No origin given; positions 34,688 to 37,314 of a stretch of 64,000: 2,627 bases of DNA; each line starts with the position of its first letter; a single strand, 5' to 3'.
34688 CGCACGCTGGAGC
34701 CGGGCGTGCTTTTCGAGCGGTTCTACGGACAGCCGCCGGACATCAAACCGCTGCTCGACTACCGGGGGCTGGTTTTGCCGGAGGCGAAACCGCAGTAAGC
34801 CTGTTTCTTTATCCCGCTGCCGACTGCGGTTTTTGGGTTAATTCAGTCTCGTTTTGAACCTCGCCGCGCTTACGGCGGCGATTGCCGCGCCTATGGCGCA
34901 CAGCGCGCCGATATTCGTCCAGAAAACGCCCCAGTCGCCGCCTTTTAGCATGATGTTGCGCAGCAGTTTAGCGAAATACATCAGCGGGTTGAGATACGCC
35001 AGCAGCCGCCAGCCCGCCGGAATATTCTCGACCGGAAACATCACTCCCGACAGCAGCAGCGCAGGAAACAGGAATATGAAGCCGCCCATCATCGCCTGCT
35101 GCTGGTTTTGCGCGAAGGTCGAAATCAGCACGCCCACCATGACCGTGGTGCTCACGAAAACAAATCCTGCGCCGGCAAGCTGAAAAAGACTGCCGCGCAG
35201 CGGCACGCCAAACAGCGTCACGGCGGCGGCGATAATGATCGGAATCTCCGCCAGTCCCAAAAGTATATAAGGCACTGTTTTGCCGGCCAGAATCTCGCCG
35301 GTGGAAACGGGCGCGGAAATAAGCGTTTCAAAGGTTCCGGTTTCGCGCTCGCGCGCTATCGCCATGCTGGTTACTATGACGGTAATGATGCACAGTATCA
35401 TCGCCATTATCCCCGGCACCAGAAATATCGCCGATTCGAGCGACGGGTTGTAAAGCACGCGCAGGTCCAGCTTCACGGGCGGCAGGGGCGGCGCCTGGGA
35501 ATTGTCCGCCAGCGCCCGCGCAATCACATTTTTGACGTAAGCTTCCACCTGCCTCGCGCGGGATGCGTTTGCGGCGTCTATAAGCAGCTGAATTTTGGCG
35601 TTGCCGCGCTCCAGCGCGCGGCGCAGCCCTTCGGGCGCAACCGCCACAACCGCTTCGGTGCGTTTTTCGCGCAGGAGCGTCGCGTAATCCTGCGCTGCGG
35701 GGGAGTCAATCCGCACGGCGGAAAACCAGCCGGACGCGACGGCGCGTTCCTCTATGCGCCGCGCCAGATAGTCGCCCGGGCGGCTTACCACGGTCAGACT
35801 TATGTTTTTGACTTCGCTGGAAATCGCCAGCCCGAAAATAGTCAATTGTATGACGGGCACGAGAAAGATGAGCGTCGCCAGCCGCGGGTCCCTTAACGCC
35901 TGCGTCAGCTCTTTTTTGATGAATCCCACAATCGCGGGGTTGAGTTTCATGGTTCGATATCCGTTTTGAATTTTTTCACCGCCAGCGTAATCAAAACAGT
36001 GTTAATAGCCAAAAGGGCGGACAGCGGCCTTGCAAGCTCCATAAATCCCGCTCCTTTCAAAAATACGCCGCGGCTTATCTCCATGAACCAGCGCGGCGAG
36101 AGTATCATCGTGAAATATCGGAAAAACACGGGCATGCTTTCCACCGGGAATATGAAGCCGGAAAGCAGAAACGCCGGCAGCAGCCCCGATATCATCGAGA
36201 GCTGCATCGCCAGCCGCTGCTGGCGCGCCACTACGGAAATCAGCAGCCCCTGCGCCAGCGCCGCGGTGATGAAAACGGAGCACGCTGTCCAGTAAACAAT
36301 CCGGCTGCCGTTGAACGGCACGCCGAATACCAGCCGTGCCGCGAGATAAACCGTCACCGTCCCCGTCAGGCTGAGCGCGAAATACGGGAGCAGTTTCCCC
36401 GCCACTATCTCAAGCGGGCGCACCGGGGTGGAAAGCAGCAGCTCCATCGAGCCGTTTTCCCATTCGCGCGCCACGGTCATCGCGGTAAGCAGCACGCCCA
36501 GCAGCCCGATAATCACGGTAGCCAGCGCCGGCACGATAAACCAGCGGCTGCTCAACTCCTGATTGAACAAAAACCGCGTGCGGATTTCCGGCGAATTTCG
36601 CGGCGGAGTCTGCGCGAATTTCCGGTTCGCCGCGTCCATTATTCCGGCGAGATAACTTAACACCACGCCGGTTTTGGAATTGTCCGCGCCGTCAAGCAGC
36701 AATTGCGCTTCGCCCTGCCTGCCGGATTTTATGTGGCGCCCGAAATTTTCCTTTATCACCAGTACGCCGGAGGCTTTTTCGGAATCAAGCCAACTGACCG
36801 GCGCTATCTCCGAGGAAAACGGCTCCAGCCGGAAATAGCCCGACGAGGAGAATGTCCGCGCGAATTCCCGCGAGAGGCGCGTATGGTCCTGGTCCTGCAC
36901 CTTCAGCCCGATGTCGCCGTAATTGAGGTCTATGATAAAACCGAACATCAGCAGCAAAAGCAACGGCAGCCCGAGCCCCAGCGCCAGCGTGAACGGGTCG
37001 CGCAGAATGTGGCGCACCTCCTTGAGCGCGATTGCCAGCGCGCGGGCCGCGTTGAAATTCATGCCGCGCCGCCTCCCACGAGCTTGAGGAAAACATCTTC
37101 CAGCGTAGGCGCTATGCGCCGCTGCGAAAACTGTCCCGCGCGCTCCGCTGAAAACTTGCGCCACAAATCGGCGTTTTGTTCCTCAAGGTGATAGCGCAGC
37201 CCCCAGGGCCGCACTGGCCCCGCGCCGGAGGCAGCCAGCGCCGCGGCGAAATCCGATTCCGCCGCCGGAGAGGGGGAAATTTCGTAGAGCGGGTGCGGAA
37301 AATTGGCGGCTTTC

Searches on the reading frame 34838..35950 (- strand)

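Call 58: search_protein_families(library=pfam, proteins=[window:34838-35950:-], max_evalue=0.00001)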
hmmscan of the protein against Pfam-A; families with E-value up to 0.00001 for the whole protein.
window:34838-35950:- (370 aa): 3 families
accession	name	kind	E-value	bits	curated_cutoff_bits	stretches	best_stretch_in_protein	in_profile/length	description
PF12698.13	ABC2_membrane_3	-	7.6e-45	153.9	31.6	1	28-361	7-345/347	ABC-2 family transporter protein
PF01061.29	ABC2_membrane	-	6.8e-30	104.6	26.9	1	175-335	48-211/211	ABC-2 type transporter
PF12679.13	ABC2_membrane_2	-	3.5e-23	82.7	27.2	1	11-368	4-281/283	ABC-2 family transporter protein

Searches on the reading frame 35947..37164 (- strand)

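Call 58: search_protein_families(library=pfam, proteins=[window:35947-37164:-], max_evalue=0.00001)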
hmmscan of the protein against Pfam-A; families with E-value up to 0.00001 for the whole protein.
window:35947-37164:- (405 aa): 3 families
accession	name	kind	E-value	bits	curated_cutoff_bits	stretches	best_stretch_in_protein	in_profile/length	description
PF12698.13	ABC2_membrane_3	-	3e-46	158.5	31.6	1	59-396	3-346/347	ABC-2 family transporter protein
PF01061.29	ABC2_membrane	-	1.5e-21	77.3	26.9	1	203-368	51-210/211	ABC-2 type transporter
PF12679.13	ABC2_membrane_2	-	4e-19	69.4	27.2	1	43-382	1-252/283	ABC-2 family transporter protein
